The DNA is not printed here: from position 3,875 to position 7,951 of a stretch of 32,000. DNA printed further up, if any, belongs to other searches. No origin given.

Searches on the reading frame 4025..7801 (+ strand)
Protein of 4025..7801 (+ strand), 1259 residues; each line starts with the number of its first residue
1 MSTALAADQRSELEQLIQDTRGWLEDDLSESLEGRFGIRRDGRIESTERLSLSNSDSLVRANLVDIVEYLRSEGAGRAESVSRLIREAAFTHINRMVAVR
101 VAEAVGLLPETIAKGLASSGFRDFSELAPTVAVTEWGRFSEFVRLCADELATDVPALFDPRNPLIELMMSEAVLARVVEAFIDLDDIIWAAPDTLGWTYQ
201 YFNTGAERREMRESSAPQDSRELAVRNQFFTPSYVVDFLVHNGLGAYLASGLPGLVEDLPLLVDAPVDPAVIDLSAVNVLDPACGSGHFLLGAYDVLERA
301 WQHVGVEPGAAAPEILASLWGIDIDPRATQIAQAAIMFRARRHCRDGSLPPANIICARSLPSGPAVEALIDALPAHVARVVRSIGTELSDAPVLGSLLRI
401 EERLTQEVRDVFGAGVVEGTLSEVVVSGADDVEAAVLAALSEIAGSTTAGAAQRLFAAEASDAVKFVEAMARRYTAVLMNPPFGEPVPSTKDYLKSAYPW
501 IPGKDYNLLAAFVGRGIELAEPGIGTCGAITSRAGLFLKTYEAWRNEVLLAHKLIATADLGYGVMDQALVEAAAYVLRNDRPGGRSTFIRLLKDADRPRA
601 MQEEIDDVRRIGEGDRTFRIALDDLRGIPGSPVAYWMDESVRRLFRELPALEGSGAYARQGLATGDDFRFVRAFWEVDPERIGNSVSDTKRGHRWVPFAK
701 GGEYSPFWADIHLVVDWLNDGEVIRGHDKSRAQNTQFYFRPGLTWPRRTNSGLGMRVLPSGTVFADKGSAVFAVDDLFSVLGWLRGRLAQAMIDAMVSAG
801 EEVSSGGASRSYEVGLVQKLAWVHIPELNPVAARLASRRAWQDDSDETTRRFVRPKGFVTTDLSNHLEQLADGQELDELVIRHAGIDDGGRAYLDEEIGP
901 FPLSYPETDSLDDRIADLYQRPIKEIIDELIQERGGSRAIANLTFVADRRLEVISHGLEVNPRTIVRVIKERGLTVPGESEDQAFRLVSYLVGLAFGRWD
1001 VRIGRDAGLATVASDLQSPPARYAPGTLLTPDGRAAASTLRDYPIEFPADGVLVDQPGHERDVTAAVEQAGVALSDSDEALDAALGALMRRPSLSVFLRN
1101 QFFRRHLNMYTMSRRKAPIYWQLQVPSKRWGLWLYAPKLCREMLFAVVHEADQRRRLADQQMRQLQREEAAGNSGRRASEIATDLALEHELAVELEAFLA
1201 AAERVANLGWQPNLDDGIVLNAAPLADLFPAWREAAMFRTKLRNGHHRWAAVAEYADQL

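Call 3: search_protein_families(library=pfam, proteins=[window:4025-7801:+], max_evalue=0.01)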
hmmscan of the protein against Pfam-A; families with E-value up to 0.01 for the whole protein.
window:4025-7801:+ (1259 aa): 3 families
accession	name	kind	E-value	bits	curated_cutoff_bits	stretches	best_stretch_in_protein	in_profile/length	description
PF07669.17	Eco57I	-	1.3e-07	32.3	25.3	1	318-560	2-165/171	Eco57I restriction-modification methylase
PF20473.4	MmeI_Mtase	-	1e-05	25.3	27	1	274-338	18-84/259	MmeI, DNA-methyltransferase domain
PF02384.22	N6_Mtase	-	0.0061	16.4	20.4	0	277-338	48-99/311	N-6 DNA Methylase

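Call 4: search_protein_families(library=ncbifam, proteins=[window:4025-7801:+], max_evalue=0.01)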
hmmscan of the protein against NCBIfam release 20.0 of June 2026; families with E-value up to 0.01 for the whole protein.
window:4025-7801:+ (1259 aa): 4 families
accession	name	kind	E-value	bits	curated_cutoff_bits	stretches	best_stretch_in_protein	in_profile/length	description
NF033452.1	BREX_1_MTaseX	exception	1.1e-147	493.9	500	2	14-799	2-844/1210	BREX-1 system adenine-specific DNA-methyltransferase PglX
NF033455.1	BREX_6_MTaseX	exception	7.1e-94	315.3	900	3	265-856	318-936/1319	BREX-6 system adenine-specific DNA-methyltransferase PglX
NF033454.1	BREX_5_MTaseX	exception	4.1e-81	273.1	900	2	276-833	302-853/1404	BREX-5 system adenine-specific DNA-methyltransferase PglX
NF033451.1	BREX_2_MTaseX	equivalog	9.8e-15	53.4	400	1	253-349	201-299/1185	BREX-2 system adenine-specific DNA-methyltransferase PglX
